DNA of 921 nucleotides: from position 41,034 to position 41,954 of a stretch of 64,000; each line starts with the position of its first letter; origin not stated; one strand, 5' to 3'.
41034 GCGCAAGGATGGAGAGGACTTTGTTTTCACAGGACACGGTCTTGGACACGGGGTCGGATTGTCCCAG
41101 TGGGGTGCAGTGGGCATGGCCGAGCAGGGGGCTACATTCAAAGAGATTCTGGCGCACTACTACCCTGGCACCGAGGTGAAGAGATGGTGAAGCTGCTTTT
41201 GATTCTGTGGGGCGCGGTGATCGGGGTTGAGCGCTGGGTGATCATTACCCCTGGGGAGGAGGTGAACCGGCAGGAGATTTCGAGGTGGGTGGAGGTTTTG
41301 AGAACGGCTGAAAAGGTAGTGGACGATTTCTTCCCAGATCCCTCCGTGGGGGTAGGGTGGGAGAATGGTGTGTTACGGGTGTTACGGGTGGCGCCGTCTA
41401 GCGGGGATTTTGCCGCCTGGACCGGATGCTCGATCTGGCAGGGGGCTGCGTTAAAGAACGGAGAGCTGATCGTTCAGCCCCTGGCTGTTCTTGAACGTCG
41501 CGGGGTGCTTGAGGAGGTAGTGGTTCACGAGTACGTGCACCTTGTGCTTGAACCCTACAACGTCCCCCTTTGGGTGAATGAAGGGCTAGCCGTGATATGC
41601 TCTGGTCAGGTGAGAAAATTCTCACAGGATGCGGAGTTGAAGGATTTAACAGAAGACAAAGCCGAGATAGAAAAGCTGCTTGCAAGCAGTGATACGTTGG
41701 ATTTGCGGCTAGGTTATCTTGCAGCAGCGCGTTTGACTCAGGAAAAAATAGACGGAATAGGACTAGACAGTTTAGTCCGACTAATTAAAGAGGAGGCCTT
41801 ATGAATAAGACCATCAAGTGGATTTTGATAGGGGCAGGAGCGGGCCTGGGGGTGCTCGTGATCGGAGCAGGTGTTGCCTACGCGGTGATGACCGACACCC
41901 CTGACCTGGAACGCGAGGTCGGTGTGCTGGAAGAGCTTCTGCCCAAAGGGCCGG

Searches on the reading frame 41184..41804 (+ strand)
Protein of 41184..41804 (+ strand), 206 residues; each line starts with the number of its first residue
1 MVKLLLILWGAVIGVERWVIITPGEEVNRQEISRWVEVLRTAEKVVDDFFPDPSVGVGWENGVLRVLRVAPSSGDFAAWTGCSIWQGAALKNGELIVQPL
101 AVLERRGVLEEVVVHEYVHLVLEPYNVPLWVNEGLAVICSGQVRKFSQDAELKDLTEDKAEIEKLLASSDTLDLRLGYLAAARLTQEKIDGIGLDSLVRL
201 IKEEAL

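Call 38: search_protein_families(library=pfam, proteins=[window:41184-41804:+])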
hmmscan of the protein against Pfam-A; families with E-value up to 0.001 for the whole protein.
window:41184-41804:+ (206 aa): 0 families

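Call 71: search_protein_representatives(protein=window:41184-41804:+)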
Query: 206 residues. Proteins with E-value up to 0.001 (for the whole library): 234; up to 1e-10: 14; up to 1e-30: 3. The best 150 are listed.
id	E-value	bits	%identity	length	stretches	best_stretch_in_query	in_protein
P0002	2.2e-88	311.8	75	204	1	1-206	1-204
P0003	6.0e-75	268.0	69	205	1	2-206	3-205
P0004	4.8e-47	176.8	80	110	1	97-206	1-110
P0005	1.9e-17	80.2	35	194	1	39-202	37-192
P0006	2.1e-15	73.5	34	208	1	67-189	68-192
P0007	2.2e-14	70.2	31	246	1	19-199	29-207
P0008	6.8e-13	65.3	39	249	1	69-189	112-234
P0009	8.9e-13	64.9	32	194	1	79-199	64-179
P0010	6.2e-12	62.2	37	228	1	68-197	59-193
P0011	7.5e-12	61.9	35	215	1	56-196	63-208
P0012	7.5e-12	61.9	37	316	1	63-189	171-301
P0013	2.2e-11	60.4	36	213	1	71-195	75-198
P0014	3.8e-11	59.6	34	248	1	26-183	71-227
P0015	4.7e-11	59.3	34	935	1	54-195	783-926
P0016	1.1e-10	58.1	35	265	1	38-192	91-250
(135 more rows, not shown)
